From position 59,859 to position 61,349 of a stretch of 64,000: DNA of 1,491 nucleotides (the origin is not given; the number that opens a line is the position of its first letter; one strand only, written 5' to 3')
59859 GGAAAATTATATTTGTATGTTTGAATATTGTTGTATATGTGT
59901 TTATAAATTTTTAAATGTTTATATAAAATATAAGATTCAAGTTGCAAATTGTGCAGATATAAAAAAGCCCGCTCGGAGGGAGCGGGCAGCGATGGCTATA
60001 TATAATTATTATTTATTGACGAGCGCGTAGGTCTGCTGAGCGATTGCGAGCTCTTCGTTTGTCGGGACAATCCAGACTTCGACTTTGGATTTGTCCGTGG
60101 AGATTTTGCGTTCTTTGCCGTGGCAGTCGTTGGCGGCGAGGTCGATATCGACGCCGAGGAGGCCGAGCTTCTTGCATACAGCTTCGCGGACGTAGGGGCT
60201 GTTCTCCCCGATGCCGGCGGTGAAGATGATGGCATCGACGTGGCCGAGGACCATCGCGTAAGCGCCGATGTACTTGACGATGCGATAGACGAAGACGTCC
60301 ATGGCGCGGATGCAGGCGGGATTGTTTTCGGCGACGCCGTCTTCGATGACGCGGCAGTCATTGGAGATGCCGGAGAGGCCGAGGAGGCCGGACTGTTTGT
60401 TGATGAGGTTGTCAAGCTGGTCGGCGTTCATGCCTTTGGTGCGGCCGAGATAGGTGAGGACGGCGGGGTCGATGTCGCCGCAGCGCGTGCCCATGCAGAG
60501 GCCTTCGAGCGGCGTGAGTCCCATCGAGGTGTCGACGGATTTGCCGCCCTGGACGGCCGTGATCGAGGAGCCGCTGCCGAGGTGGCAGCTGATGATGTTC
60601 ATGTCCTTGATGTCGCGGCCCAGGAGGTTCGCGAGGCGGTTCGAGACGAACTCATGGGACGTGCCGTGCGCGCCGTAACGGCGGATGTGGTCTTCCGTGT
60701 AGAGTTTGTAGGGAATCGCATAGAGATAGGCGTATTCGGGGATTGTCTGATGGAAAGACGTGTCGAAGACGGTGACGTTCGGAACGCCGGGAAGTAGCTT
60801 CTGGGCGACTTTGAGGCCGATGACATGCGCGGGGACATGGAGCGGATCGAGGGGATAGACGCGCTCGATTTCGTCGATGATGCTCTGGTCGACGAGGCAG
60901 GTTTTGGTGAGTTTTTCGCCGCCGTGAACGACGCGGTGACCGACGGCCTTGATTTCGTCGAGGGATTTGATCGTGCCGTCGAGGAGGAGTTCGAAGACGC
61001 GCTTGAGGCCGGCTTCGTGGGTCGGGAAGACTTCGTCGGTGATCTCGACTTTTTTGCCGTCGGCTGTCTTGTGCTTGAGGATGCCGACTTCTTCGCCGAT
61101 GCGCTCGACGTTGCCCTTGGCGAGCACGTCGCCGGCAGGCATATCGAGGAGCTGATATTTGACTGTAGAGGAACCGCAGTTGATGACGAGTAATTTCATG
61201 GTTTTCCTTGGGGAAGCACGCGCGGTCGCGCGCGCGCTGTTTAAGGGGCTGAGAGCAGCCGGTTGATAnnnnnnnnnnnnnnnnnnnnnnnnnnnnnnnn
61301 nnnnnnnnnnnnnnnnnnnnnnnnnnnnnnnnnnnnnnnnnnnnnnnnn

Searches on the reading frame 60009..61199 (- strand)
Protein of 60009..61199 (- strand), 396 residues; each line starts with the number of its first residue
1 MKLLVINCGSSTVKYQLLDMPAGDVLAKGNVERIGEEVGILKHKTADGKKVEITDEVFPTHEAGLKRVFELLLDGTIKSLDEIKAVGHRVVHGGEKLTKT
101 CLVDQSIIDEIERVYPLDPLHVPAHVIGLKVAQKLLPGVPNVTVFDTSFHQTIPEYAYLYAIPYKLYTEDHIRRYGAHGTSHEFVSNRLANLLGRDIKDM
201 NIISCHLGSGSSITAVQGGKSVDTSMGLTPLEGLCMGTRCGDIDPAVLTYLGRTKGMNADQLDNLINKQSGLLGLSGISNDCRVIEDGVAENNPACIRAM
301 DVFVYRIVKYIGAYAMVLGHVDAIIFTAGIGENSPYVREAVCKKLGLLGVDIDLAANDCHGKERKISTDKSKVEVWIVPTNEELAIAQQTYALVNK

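Call 87: find_encoding_contigs(protein=window:60009-61199:-, flank=10000, max_places=2)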
Protein window:60009-61199:- (396 aa): 4 contigs read that carry it; 2 places shown.
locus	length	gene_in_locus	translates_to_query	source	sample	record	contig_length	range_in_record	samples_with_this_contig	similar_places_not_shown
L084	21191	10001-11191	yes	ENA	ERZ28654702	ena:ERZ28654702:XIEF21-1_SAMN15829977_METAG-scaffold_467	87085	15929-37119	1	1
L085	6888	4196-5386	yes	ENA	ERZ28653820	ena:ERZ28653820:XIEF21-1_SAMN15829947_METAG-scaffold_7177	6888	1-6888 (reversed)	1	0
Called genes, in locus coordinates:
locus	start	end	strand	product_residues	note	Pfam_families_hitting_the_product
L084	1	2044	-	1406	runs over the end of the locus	-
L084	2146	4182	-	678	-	PF03717:PBP_dimer, PF00905:Transpeptidase, PF03793:PASTA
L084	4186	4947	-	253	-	PF04999:FtsL (weak)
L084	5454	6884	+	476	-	-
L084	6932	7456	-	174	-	-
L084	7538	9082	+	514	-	PF01515:PTA_PTB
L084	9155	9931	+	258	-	-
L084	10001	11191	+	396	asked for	PF00871:Acetate_kinase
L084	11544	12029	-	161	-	-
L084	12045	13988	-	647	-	PF00082:Peptidase_S8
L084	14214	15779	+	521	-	PF05833:NFACT_N, PF05670:NFACT-R_1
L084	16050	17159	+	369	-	PF00753:Lactamase_B, PF13483:Lactamase_B_3, PF12706:Lactamase_B_2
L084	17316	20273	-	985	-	-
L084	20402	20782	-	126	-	-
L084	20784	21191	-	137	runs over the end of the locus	PF13711:DUF4160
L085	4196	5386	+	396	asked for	PF00871:Acetate_kinase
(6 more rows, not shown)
